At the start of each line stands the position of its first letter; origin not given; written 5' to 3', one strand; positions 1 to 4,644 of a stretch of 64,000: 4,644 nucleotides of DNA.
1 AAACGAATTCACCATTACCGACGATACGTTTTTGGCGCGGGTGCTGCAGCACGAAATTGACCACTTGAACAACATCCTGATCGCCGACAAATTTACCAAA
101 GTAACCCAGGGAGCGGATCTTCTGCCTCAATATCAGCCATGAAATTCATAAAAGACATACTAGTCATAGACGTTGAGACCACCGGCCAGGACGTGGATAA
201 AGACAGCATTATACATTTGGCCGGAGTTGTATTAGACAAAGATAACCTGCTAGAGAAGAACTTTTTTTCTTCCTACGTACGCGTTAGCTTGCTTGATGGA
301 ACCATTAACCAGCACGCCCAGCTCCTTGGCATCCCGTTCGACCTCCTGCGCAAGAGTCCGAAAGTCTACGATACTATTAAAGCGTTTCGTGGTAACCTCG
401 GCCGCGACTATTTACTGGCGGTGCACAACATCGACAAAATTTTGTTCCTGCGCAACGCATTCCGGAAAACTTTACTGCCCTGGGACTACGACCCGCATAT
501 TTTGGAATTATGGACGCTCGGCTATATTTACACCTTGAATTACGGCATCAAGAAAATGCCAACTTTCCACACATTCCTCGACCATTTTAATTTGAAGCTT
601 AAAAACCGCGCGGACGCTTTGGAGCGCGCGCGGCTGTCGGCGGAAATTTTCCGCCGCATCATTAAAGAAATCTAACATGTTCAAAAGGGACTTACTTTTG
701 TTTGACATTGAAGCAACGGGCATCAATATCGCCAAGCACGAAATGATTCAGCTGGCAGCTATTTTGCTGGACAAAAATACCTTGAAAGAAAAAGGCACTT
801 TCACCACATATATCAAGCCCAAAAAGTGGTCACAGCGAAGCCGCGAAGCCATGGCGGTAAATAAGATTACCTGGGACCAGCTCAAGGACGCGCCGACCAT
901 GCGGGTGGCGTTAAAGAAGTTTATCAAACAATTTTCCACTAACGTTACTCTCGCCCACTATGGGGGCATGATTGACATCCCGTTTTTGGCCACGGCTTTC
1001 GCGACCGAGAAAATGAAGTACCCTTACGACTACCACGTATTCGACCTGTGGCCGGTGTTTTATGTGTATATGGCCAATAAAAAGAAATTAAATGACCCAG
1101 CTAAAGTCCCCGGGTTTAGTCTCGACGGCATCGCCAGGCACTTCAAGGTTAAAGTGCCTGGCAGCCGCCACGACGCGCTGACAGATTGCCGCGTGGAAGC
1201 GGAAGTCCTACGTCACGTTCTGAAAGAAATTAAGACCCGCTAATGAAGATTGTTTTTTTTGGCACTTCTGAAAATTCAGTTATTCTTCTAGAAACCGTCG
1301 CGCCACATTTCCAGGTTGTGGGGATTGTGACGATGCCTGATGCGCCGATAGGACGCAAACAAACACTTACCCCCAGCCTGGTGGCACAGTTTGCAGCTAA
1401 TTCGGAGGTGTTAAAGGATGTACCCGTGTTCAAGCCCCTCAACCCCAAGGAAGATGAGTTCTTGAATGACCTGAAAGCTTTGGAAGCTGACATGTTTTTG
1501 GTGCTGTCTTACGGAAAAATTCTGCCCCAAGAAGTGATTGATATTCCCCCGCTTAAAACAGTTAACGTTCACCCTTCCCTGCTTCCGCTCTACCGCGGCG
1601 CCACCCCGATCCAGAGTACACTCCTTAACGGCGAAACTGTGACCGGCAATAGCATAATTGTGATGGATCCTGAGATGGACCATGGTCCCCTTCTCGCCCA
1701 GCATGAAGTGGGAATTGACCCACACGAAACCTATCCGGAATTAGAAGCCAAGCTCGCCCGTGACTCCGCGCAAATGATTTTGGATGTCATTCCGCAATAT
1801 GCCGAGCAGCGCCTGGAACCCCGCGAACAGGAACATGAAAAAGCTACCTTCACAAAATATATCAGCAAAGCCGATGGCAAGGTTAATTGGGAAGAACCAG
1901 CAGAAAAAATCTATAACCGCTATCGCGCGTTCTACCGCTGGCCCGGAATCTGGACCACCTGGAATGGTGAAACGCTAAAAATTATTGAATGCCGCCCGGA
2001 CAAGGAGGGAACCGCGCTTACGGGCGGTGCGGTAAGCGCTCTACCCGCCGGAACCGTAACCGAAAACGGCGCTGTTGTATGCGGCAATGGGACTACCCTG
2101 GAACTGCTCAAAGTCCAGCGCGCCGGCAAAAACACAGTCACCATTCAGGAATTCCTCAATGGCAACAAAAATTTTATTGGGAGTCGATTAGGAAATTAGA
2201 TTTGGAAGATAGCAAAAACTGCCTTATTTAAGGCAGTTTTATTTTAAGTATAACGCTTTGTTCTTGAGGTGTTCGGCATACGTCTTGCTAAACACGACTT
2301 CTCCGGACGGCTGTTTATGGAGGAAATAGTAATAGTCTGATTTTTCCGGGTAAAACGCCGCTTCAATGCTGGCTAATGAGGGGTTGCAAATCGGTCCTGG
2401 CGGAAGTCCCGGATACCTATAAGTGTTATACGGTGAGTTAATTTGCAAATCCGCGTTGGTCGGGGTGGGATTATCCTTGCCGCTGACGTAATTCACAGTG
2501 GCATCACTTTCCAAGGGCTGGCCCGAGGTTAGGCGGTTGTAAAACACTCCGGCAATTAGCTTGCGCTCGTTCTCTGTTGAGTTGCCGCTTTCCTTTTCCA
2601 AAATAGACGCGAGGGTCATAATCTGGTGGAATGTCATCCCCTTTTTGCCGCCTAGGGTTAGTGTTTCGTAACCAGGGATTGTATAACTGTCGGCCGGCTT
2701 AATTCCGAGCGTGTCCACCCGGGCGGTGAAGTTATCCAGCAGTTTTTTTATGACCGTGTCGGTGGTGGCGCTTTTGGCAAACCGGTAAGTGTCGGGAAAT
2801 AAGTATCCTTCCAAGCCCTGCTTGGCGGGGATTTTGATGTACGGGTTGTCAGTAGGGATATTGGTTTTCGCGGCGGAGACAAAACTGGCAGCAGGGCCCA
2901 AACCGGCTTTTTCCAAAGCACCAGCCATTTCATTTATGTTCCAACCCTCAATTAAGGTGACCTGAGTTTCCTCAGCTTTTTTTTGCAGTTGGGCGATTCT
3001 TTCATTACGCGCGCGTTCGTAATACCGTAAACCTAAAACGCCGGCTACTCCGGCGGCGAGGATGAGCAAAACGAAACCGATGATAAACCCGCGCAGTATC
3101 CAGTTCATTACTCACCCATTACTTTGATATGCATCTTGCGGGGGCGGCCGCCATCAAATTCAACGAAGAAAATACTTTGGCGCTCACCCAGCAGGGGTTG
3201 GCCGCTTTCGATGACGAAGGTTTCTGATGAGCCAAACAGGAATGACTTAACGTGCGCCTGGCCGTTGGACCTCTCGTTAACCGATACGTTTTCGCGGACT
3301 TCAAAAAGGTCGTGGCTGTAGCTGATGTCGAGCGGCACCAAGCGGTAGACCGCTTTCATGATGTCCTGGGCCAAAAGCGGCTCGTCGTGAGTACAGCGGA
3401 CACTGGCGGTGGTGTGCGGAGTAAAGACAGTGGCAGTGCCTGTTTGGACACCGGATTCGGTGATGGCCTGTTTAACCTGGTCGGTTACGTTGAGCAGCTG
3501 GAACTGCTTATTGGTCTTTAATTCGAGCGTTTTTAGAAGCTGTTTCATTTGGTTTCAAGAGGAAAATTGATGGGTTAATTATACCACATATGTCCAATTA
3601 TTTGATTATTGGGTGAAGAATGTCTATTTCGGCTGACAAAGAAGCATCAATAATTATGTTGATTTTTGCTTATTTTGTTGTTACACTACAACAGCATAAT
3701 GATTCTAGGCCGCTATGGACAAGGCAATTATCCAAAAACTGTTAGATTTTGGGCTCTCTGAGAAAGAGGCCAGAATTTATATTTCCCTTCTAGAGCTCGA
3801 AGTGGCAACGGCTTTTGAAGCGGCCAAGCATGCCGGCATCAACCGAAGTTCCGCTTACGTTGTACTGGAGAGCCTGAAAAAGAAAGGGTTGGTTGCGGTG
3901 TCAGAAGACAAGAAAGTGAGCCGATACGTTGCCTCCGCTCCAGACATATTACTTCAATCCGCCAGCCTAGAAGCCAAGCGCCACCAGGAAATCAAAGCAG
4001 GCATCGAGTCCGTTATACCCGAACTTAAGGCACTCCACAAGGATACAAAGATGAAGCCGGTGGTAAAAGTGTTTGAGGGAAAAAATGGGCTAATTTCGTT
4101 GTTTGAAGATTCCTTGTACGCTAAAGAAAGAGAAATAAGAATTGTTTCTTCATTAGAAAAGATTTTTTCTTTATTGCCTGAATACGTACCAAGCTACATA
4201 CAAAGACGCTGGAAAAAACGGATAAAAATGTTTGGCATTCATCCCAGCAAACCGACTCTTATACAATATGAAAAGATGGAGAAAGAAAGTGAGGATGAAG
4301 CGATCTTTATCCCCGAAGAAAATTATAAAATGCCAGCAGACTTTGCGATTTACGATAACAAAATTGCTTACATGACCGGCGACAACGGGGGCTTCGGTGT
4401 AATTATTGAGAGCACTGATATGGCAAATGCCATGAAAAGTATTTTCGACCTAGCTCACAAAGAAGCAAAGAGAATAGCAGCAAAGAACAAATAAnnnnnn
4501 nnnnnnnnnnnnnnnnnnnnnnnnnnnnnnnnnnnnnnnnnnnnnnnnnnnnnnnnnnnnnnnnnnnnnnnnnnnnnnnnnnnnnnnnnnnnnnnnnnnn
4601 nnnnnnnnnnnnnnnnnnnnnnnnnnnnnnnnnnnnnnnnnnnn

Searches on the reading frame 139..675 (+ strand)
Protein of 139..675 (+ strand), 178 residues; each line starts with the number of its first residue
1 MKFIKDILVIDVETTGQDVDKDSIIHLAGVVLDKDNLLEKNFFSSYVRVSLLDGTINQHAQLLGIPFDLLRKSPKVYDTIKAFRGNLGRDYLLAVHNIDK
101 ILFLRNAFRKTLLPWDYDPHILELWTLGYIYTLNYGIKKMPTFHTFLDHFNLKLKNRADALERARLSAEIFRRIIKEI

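Call 85: search_protein_families(library=pfam, proteins=[window:139-675:+], max_evalue=0.00001)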
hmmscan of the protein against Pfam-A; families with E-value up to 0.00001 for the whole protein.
window:139-675:+ (178 aa): 1 family
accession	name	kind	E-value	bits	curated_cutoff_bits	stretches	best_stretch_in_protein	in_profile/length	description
PF00929.31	RNase_T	-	1.9e-11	45.2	24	1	8-111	1-106/164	Exonuclease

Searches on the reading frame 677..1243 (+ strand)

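Call 85: search_protein_families(library=pfam, proteins=[window:677-1243:+], max_evalue=0.00001)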
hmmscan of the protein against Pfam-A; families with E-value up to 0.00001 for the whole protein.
window:677-1243:+ (188 aa): 2 families
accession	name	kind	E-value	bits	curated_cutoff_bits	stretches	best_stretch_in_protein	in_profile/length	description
PF00929.31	RNase_T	-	4.2e-24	86.4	24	1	8-178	2-164/164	Exonuclease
PF13482.12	RNase_H_2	-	7.2e-06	26.5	22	0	8-160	2-117/165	RNase_H superfamily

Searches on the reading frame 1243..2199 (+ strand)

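Call 85: search_protein_families(library=pfam, proteins=[window:1243-2199:+], max_evalue=0.00001)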
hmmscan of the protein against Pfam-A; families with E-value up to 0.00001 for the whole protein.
window:1243-2199:+ (318 aa): 2 families
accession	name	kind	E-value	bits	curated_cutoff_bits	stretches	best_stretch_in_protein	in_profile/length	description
PF00551.24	Formyl_trans_N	-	1.3e-37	129.8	26.1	1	1-183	1-181/181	Formyl transferase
PF02911.23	Formyl_trans_C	-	4e-23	81.9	21.1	1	207-308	2-99/100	Formyl transferase, C-terminal domain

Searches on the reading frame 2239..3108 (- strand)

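Call 85: search_protein_families(library=pfam, proteins=[window:2239-3108:-], max_evalue=0.00001)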
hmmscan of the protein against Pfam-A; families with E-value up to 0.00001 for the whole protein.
window:2239-3108:- (289 aa): 1 family
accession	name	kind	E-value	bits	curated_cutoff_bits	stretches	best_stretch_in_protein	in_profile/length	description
PF02618.21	YceG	-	3e-69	234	32.4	1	36-284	56-273/275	YceG-like family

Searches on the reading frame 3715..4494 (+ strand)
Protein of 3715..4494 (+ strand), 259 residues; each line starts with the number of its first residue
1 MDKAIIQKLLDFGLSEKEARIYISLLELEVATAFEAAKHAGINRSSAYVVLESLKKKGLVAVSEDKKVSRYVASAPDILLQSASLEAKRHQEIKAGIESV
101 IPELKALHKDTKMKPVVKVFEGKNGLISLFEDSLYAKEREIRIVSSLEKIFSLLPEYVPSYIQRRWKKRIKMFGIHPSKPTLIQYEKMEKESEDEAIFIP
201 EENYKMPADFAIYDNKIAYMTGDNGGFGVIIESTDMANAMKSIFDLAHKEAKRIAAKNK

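Call 5: search_protein_families(library=pfam, proteins=[window:3715-4494:+], max_evalue=0.01)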
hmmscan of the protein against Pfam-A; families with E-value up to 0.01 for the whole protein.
window:3715-4494:+ (259 aa): 1 family
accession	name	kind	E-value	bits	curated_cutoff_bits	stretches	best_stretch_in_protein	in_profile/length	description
PF01978.25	TrmB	-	1.8e-16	60.2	25.6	1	11-76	3-67/68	Sugar-specific transcriptional regulator TrmB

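Call 62: search_protein_families(library=ncbifam, proteins=[window:3715-4494:+], max_evalue=0.001)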
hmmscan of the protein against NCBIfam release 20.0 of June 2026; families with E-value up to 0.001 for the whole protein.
window:3715-4494:+ (259 aa): 3 families
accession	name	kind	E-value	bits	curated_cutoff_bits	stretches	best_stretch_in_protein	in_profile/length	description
NF047390.1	TransRegTrmBL1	equivalog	1.9e-10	40.3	650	1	2-124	3-120/341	HTH-type sugar sensing transcriptional regulator TrmBL1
NF040851.1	tran_reg_TrmB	equivalog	1.6e-07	30.8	600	1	3-153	5-146/338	HTH-type sugar-sensing transcriptional regulator TrmB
NF041141.1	tran_reg_TrmBL2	equivalog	2.7e-06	27.1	530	1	11-83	13-84/264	HTH-type transcriptional regulator TrmBL2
